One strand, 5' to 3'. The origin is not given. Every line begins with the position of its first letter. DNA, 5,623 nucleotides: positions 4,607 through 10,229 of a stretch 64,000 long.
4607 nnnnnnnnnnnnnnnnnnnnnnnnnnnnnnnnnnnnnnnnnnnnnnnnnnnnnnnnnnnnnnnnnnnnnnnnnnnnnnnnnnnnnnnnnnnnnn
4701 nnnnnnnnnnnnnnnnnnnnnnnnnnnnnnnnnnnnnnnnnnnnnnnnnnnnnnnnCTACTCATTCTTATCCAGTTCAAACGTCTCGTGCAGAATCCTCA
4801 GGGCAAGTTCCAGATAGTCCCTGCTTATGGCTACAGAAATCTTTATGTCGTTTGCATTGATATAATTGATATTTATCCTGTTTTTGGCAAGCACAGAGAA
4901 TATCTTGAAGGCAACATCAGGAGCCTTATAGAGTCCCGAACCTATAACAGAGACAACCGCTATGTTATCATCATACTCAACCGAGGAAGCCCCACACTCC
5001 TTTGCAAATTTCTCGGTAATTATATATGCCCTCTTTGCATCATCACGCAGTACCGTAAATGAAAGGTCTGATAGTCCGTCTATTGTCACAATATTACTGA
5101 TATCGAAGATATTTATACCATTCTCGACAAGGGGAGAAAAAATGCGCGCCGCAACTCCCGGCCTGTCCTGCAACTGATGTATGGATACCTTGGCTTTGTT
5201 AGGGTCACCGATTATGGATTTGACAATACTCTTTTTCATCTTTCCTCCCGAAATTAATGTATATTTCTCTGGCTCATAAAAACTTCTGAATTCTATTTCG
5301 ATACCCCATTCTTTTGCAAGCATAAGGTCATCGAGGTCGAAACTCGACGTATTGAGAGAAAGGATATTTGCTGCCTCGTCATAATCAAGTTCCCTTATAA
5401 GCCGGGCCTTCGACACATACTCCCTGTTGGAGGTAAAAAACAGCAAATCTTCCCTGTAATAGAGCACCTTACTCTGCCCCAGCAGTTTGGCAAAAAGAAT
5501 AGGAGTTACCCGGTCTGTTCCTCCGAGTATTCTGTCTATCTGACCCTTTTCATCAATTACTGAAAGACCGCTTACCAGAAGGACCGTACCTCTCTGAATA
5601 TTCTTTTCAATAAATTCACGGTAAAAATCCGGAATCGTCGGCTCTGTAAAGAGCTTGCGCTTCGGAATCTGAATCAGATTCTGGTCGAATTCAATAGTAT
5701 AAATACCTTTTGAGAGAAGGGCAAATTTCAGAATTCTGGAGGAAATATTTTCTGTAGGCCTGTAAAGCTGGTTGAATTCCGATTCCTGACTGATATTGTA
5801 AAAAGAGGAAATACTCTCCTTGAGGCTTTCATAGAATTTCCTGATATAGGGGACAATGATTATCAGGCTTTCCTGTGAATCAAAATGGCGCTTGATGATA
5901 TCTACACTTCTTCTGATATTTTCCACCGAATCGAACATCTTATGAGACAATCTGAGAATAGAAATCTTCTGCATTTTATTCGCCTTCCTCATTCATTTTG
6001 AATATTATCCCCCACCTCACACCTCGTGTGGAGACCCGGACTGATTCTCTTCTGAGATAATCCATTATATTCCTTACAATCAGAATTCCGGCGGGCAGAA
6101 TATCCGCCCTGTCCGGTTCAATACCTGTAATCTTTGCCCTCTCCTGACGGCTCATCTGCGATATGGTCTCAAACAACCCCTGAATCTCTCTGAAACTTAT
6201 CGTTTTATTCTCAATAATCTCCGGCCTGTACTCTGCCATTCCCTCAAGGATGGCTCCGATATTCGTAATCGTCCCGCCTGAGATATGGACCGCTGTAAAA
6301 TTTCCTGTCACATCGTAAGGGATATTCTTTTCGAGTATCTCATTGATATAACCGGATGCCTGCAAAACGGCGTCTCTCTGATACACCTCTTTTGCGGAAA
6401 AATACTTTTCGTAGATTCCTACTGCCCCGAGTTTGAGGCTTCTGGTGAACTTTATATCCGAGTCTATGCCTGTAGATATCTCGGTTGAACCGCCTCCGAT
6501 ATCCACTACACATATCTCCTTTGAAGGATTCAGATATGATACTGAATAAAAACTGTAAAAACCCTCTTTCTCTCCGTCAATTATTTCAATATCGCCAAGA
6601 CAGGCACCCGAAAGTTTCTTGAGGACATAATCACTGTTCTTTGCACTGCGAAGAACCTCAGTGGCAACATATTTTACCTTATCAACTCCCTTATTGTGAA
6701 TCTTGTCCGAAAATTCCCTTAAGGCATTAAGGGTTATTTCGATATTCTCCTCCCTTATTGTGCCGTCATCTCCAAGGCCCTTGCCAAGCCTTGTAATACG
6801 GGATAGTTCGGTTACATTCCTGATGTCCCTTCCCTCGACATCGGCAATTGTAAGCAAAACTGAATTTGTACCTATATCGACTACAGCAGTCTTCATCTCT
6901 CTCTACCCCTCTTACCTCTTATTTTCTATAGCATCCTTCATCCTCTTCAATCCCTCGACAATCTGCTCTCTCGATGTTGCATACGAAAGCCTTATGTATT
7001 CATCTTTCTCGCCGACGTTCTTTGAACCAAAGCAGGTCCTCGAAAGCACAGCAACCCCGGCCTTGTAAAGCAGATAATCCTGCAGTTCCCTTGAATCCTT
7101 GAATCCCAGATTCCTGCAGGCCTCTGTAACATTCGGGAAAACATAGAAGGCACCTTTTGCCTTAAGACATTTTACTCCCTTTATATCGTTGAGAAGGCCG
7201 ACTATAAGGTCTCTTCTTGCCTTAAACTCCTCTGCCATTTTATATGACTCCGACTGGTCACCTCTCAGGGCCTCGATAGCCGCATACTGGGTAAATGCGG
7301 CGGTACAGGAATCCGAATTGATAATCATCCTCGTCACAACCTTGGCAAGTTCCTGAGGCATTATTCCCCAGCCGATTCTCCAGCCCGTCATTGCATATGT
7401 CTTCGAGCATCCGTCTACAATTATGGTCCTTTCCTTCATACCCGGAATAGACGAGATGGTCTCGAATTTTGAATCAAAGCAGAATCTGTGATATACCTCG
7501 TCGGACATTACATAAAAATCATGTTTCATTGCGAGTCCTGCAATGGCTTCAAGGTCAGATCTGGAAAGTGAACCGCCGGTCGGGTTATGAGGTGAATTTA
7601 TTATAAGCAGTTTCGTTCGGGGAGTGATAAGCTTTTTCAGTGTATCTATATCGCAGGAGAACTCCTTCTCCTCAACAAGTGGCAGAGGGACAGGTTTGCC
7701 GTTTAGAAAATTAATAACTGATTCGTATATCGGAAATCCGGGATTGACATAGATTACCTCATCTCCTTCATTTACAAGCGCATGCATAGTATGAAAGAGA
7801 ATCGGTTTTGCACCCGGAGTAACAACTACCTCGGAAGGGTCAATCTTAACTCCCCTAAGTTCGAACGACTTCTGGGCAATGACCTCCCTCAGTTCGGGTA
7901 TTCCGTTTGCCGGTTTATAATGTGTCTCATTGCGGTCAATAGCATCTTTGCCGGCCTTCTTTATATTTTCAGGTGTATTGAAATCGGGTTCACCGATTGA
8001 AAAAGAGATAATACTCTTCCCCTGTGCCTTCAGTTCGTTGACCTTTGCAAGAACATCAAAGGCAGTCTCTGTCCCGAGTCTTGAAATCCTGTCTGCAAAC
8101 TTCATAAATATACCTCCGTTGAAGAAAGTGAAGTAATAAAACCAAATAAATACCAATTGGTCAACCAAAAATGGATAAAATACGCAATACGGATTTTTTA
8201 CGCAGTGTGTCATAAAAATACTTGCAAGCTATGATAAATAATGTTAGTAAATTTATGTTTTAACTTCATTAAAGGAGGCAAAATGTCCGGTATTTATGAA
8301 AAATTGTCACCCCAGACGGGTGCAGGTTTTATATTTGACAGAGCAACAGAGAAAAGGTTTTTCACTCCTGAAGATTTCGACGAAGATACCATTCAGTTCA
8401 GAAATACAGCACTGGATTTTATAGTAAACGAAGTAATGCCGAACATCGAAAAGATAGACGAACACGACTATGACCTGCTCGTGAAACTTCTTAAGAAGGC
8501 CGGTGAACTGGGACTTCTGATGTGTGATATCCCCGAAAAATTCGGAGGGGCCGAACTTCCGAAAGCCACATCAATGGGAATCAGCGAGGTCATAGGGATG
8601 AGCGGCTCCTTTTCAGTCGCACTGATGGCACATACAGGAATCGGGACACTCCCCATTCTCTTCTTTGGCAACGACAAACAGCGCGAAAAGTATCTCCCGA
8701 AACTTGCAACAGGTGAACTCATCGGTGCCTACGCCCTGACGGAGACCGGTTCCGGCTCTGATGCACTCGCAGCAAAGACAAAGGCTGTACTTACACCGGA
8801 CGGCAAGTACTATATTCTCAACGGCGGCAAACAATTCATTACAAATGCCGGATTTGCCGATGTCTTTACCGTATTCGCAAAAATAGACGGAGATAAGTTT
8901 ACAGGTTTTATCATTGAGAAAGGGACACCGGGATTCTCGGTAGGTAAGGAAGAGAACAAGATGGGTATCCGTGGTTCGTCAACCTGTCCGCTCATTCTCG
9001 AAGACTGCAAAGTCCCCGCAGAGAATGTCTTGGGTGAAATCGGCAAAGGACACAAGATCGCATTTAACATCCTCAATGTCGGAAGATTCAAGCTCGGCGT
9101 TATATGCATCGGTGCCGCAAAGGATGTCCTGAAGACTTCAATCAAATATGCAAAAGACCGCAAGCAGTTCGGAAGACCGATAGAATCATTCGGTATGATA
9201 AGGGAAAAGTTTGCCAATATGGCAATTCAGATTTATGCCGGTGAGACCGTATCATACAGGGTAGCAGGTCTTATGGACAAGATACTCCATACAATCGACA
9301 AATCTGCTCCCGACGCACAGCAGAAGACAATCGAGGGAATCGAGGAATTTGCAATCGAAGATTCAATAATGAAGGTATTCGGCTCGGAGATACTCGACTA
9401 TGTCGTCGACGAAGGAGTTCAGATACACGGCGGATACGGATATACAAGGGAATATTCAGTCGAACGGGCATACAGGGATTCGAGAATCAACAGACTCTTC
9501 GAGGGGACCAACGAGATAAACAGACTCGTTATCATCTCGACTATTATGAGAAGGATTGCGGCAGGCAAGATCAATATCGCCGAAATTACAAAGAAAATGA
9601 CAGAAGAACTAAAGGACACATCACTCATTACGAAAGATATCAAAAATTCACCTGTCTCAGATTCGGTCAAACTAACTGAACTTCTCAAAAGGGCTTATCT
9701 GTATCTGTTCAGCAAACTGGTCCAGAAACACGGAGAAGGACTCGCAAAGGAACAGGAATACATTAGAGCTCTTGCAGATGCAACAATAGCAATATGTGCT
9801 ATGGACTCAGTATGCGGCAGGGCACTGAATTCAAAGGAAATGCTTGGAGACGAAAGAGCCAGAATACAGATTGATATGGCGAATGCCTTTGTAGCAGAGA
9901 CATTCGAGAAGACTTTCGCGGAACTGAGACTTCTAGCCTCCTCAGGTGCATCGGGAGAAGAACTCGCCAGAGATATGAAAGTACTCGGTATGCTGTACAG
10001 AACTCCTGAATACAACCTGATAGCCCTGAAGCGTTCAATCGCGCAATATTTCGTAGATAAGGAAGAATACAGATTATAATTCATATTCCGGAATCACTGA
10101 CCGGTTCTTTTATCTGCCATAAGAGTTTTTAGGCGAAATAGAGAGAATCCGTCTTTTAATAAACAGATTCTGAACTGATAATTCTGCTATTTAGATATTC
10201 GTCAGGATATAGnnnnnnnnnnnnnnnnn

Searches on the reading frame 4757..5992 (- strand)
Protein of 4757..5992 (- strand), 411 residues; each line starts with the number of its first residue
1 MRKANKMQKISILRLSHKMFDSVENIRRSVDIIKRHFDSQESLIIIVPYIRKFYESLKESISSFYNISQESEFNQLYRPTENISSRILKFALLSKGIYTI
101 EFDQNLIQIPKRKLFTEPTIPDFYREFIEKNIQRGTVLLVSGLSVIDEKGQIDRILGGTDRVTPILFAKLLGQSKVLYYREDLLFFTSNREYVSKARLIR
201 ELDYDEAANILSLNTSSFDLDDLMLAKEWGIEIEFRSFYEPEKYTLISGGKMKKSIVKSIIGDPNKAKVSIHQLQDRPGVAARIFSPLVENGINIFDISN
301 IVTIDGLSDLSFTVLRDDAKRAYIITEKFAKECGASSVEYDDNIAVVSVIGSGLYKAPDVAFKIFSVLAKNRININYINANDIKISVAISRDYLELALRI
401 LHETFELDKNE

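Call 83: search_protein_families(library=pfam, proteins=[window:4757-5992:-], max_evalue=0.00001)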
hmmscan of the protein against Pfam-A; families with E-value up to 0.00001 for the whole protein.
window:4757-5992:- (411 aa): 4 families
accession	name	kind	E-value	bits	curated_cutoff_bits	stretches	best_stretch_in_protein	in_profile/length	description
PF22468.2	ACT_9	-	1.3e-23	83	27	1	347-405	1-61/61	ACT domain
PF13840.12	ACT_7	-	3e-20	72.2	27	1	340-403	2-65/65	ACT domain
PF01842.31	ACT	-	5.1e-12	45.8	27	1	274-332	7-64/66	ACT domain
PF00696.33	AA_kinase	-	1.8e-08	34.8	24.9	1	16-217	8-214/234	Amino acid kinase family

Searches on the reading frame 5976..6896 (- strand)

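Call 83: search_protein_families(library=pfam, proteins=[window:5976-6896:-], max_evalue=0.00001)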
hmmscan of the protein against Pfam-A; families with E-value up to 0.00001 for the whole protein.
window:5976-6896:- (306 aa): 1 family
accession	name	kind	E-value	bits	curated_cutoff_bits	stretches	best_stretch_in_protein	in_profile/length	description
PF02541.22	Ppx-GppA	-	5.8e-56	190.5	27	1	17-301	2-281/285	Ppx/GppA phosphatase family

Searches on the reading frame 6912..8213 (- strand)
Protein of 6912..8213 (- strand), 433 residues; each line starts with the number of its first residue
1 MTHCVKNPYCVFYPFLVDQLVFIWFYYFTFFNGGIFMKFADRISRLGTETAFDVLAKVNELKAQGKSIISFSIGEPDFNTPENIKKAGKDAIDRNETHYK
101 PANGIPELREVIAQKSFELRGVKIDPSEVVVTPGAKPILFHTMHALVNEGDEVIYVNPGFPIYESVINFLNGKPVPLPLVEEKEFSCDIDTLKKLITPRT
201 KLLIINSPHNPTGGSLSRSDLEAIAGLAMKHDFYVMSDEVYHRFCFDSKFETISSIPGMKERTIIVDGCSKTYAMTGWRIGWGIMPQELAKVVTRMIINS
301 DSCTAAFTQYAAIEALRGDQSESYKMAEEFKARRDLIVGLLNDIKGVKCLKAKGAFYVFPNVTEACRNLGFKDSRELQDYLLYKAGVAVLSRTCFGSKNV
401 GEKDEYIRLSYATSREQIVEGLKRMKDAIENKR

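Call 83: search_protein_families(library=pfam, proteins=[window:6912-8213:-], max_evalue=0.00001)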
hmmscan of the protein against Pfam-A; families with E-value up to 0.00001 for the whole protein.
window:6912-8213:- (433 aa): 2 families
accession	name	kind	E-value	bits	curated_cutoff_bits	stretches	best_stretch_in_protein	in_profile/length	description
PF00155.27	Aminotran_1_2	-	5.4e-68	230.2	19.7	1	67-423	2-359/361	Aminotransferase class I and II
PF01041.23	DegT_DnrJ_EryC1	-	5.5e-06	26.3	19.8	1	133-238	47-145/360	DegT/DnrJ/EryC1/StrS aminotransferase family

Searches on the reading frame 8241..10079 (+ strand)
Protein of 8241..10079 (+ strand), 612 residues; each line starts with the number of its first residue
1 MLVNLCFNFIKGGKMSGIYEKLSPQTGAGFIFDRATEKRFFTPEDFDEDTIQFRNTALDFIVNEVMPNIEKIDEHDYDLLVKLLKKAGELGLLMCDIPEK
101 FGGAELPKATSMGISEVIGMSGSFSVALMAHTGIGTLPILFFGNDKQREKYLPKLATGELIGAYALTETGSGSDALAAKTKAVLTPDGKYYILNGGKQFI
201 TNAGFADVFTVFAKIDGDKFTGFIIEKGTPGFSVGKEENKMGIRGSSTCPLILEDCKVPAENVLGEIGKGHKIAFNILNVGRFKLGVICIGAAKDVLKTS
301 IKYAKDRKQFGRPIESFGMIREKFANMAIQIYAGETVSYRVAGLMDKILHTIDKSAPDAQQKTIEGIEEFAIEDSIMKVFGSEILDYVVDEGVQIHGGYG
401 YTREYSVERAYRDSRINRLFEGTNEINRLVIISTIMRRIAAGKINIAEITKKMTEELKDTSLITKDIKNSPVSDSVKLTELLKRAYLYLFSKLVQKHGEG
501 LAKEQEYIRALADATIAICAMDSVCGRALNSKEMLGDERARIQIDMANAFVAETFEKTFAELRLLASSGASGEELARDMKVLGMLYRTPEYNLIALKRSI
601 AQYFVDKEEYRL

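Call 83: search_protein_families(library=pfam, proteins=[window:8241-10079:+], max_evalue=0.00001)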
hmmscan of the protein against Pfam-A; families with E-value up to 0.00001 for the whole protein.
window:8241-10079:+ (612 aa): 6 families
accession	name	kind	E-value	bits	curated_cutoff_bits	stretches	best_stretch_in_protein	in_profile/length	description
PF00441.29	Acyl-CoA_dh_1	-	2.6e-40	138.4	22.4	1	268-433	1-147/150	Acyl-CoA dehydrogenase, C-terminal domain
PF02771.21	Acyl-CoA_dh_N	-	8.6e-26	91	22.9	1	48-159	2-113/113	Acyl-CoA dehydrogenase, N-terminal domain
PF02770.24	Acyl-CoA_dh_M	-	1.9e-24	86.1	33.3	1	163-256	1-97/97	Acyl-CoA dehydrogenase, middle domain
PF08028.16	Acyl-CoA_dh_2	-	1.6e-11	45.1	22.7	1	287-424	5-133/134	Acyl-CoA dehydrogenase, C-terminal domain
PF21343.2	ACAD9-ACADV_C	-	1e-08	36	27.8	1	491-568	22-98/120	ACAD9/ACADV, C-terminal domain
PF21263.2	Acyl-CoA-dh_C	-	2.1e-08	34.8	27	1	482-575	2-87/96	Acyl-CoA dehydrogenase, C-terminal domain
